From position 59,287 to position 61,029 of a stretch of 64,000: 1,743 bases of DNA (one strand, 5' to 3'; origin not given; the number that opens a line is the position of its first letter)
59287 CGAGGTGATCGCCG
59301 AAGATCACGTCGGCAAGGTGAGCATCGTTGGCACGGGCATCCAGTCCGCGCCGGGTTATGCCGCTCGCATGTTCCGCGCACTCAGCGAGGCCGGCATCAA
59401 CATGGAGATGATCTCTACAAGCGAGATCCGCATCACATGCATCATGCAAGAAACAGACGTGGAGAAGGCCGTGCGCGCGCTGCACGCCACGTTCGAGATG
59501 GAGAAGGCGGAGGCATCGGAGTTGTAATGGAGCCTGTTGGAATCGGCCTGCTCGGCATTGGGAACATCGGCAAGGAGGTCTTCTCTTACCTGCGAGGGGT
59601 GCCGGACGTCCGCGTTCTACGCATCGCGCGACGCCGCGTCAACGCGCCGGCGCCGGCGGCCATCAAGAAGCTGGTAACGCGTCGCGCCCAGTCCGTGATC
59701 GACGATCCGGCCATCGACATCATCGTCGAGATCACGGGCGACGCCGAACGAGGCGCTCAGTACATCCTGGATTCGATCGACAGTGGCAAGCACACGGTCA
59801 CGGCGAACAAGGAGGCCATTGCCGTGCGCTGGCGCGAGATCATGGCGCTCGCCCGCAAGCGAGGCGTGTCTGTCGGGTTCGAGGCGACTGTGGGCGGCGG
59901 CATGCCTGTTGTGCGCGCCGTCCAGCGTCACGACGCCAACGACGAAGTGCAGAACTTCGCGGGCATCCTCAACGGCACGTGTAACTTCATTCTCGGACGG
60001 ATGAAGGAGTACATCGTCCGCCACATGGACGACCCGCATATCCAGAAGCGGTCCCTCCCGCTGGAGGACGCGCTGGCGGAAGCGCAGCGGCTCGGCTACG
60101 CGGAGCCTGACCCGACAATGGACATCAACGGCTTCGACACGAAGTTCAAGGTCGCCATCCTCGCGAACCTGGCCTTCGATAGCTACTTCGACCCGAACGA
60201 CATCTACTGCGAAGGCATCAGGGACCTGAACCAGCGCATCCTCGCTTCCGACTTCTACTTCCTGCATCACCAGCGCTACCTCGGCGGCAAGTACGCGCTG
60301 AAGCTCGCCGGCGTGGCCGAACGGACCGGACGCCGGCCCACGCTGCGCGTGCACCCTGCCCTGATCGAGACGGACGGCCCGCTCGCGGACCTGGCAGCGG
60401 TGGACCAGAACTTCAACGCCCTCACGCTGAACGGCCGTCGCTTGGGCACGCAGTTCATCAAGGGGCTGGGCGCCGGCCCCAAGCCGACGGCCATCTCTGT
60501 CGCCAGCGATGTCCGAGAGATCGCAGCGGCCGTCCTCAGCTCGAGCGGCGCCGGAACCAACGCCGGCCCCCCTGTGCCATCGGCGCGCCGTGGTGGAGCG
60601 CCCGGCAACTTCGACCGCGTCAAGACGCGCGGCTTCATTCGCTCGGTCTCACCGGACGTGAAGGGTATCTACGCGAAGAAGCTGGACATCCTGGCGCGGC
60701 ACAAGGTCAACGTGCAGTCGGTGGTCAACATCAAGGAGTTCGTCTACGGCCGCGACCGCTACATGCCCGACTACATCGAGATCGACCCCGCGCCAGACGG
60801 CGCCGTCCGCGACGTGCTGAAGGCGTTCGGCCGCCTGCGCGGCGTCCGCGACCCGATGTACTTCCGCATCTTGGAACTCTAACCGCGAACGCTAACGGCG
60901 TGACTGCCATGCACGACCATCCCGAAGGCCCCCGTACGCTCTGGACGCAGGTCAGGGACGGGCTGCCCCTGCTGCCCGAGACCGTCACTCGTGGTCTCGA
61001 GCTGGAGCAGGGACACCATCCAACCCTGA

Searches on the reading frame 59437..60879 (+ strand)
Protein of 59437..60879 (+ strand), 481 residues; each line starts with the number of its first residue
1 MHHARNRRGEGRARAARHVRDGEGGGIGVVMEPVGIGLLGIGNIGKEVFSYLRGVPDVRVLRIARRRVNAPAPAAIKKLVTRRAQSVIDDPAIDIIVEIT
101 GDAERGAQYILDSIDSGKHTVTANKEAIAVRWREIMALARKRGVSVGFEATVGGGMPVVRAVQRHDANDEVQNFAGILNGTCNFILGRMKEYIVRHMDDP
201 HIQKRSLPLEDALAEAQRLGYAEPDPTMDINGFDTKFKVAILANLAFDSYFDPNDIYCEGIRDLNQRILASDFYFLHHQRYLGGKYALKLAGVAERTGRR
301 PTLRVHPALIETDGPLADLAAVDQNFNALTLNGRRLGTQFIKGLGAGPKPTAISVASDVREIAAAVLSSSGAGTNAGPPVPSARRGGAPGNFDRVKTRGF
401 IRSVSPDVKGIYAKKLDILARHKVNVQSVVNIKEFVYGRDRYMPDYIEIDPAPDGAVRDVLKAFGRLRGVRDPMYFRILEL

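Call 81: search_protein_families(library=pfam, proteins=[window:59437-60879:+], max_evalue=0.00001)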
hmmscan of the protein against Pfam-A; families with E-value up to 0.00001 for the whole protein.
window:59437-60879:+ (481 aa): 2 families
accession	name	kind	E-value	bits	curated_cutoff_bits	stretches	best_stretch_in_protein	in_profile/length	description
PF00742.24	Homoserine_dh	-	3.7e-44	151.1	22.9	1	157-359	1-172/173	Homoserine dehydrogenase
PF03447.22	NAD_binding_3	-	1.6e-14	55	24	1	40-148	1-115/116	Homoserine dehydrogenase, NAD binding domain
